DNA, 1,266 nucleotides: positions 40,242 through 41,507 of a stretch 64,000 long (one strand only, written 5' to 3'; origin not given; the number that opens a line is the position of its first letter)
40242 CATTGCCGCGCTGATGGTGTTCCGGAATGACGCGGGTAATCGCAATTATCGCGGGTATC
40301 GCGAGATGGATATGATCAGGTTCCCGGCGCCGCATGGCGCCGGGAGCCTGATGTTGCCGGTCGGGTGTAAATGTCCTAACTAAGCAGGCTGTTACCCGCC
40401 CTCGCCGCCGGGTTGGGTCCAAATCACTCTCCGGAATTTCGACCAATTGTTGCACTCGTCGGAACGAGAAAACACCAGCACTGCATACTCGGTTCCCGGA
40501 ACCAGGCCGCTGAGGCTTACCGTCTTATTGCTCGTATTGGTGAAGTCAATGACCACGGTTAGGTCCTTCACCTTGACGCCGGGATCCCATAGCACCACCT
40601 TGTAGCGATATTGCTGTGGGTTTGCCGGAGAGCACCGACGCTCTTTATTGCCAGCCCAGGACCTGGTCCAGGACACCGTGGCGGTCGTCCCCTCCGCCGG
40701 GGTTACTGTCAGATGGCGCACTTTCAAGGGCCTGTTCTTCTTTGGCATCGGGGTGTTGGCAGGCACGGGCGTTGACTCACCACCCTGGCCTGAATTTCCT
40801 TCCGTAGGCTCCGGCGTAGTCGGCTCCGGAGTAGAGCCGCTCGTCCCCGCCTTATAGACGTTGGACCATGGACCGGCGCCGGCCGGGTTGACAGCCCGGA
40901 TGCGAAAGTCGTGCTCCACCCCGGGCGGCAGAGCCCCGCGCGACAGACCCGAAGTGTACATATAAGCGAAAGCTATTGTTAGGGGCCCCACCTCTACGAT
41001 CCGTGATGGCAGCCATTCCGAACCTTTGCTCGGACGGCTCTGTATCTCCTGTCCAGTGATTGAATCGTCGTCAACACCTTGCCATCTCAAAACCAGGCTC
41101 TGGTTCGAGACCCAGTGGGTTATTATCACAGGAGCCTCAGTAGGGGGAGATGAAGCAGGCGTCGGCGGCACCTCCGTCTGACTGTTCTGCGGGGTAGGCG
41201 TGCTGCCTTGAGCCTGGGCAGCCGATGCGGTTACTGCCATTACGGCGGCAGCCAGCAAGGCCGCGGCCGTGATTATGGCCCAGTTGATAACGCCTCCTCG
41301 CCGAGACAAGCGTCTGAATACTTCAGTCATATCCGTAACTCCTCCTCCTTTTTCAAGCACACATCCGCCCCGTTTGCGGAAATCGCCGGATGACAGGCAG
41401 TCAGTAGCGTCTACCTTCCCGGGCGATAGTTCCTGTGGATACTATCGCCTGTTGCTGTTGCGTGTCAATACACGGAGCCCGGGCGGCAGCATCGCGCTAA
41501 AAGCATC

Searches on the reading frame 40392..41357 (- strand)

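Call 47: search_protein_families(library=pfam, proteins=[window:40392-41357:-], max_evalue=0.001)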
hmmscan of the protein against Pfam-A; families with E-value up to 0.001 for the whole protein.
window:40392-41357:- (321 aa): 2 families
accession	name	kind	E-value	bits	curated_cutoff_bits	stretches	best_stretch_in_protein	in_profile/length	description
PF00041.27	fn3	-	2.3e-12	47.4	25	1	213-301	3-72/84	Fibronectin type III domain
PF16656.11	Pur_ac_phosph_N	-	1.1e-05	26.3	30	1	215-307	5-87/93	Purple acid Phosphatase, N-terminal domain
